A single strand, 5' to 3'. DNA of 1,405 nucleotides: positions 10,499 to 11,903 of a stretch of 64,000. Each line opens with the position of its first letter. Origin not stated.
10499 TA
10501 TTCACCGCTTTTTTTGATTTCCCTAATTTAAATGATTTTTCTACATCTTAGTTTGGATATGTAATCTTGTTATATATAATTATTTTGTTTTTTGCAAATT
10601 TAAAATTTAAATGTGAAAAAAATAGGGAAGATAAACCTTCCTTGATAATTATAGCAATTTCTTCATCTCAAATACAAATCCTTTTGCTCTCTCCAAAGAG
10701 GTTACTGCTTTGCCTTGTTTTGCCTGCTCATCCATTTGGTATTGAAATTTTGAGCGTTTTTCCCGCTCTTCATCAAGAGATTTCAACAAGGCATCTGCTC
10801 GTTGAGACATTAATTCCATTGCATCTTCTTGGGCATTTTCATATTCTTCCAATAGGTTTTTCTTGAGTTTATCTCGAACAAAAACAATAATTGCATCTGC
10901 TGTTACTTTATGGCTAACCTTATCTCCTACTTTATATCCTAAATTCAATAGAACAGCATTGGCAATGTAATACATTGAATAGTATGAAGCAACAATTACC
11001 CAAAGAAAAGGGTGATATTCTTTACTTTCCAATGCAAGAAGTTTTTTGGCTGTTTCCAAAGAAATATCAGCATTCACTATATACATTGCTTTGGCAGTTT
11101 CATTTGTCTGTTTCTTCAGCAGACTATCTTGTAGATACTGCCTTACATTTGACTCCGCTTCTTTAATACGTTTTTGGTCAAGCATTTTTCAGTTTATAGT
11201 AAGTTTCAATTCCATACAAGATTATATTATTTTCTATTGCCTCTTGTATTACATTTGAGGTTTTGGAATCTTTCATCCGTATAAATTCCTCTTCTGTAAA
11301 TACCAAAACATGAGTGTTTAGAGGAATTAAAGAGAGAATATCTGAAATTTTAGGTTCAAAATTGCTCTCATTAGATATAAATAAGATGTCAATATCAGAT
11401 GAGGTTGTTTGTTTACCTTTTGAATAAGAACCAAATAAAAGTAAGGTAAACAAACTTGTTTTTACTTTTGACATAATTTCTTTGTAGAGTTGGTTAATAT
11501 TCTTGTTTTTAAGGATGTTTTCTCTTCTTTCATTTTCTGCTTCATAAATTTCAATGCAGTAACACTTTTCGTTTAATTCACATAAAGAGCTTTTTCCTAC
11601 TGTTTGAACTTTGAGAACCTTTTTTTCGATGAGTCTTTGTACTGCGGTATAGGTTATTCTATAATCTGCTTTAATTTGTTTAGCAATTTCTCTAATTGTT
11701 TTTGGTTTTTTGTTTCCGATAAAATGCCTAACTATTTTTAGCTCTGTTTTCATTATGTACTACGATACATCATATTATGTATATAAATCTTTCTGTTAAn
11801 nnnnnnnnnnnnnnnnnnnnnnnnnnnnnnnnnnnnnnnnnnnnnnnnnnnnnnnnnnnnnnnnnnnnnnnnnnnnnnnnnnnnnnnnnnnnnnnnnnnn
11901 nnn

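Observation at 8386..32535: Three giant secreted proteins share a homologous cytoplasmic tail of about 85 aa, made of two GW/GY helix repeats, after their C-terminal TM helix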

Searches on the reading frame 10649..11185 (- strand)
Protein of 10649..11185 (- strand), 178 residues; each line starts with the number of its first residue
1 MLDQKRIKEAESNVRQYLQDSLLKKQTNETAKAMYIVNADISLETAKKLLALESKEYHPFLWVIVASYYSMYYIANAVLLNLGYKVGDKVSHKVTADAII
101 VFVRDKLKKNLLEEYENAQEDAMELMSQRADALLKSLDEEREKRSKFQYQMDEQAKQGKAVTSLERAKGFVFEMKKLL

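Call 11: search_protein_families(library=pfam, proteins=[window:10649-11185:-], max_evalue=0.01)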
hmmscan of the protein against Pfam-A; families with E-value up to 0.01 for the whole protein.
window:10649-11185:- (178 aa): 1 family
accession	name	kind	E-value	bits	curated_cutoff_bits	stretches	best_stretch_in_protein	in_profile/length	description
PF05168.19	HEPN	-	0.0034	18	22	0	38-170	7-110/117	HEPN domain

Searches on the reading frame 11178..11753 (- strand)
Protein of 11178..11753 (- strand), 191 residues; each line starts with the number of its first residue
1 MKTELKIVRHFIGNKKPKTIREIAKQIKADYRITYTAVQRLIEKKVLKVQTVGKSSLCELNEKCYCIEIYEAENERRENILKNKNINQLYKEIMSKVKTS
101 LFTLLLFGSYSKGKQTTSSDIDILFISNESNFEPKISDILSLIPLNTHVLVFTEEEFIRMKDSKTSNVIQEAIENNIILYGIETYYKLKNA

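Call 11: search_protein_families(library=pfam, proteins=[window:11178-11753:-], max_evalue=0.01)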
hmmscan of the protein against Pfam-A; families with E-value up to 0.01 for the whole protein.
window:11178-11753:- (191 aa): 4 families
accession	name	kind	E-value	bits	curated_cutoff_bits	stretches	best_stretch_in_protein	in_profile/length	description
PF01909.29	NTP_transf_2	-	1.6e-08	35.3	21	1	93-170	8-88/93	Nucleotidyltransferase domain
PF18765.7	Polbeta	-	1.8e-08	34.9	26.9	1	100-181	12-89/93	Polymerase beta, Nucleotidyltransferase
PF25212.1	HVO_A0114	-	0.00015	22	27.6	1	12-55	31-74/84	HVO_A0114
PF22600.2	MTPAP-like_central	-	0.00016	22.2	27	1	75-139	15-77/139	Poly(A) RNA polymerase, mitochondrial-like, central palm domain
